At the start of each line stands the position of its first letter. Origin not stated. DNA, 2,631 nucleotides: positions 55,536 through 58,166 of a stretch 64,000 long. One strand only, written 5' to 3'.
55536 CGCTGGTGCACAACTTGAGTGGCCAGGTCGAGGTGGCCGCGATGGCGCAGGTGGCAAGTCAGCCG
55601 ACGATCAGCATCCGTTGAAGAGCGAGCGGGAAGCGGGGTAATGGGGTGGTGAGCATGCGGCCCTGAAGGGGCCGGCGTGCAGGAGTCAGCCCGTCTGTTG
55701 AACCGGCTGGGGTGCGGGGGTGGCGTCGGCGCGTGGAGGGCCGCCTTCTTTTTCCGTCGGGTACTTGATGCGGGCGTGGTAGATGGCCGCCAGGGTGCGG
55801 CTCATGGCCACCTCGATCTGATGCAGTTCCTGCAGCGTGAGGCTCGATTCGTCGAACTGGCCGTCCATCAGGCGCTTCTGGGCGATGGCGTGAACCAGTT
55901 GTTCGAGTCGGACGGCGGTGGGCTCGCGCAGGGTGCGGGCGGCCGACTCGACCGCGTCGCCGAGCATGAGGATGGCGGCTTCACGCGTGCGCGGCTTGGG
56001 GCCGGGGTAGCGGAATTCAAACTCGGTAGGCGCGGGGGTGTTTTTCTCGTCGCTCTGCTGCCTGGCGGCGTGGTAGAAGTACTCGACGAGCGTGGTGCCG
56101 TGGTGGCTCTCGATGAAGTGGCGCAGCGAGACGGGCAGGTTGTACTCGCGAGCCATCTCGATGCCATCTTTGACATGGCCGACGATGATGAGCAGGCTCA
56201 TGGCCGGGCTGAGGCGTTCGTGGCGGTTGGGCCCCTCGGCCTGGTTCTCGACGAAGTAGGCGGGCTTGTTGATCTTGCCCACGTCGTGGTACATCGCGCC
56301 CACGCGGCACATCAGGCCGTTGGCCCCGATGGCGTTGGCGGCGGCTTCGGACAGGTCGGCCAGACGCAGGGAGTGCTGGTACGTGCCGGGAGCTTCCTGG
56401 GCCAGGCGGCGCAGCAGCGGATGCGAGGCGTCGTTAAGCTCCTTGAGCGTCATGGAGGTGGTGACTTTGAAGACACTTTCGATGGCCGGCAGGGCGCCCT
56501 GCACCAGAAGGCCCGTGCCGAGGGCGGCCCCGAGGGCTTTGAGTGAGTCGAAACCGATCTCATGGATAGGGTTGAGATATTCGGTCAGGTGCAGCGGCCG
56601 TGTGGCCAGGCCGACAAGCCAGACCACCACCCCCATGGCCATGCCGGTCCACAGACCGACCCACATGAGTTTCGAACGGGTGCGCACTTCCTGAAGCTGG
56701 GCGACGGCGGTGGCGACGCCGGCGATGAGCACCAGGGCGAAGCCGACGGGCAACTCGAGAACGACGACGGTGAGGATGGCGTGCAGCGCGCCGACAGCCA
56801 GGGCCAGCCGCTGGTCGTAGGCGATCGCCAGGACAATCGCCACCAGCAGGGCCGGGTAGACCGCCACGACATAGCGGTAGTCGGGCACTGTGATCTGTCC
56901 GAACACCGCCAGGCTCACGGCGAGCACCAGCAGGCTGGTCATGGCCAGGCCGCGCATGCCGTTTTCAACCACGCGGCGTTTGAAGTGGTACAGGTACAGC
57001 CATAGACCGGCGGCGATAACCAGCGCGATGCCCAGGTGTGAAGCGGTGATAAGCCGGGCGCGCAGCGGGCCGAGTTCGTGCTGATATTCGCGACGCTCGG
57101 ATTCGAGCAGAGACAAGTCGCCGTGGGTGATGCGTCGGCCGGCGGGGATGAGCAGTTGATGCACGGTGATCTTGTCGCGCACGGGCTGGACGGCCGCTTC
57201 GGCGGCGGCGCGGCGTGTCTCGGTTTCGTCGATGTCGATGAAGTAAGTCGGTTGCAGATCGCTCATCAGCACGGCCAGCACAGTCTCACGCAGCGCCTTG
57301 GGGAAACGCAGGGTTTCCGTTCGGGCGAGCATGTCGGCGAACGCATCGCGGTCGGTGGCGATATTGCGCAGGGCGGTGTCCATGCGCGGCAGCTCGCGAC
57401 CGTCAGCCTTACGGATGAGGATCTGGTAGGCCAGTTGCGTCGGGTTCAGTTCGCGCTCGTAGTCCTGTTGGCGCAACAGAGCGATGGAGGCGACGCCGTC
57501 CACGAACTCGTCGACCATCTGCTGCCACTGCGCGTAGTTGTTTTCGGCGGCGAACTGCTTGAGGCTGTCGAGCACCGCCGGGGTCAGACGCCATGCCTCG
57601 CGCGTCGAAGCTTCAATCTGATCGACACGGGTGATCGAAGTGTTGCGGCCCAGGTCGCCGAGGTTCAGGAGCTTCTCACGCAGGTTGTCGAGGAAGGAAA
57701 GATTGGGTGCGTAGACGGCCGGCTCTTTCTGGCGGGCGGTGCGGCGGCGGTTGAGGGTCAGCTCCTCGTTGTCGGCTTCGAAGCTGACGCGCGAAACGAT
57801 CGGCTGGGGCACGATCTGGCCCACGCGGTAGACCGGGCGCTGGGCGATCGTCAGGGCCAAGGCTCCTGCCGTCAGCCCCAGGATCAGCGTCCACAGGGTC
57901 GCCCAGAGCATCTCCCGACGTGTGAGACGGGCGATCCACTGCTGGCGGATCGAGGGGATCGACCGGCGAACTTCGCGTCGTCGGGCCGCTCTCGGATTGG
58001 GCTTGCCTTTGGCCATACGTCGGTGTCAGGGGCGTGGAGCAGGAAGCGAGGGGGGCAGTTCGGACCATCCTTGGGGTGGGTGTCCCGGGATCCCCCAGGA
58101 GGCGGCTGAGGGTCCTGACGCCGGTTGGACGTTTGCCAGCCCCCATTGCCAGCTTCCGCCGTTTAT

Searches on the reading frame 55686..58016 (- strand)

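Call 88: search_protein_families(library=pfam, proteins=[window:55686-58016:-], max_evalue=0.0001)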
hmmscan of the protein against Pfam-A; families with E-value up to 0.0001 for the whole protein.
window:55686-58016:- (776 aa): 3 families
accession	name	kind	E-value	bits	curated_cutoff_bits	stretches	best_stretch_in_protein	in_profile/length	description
PF07697.16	7TMR-HDED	-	2.2e-20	74.1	27.6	1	64-306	1-219/224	7TM-HD extracellular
PF07698.17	7TM-7TMR_HD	-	3.7e-19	69.8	29.4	1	328-520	8-190/190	7TM receptor with intracellular HD hydrolase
PF01966.28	HD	-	5.3e-14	52.9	22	1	545-690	1-114/116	HD domain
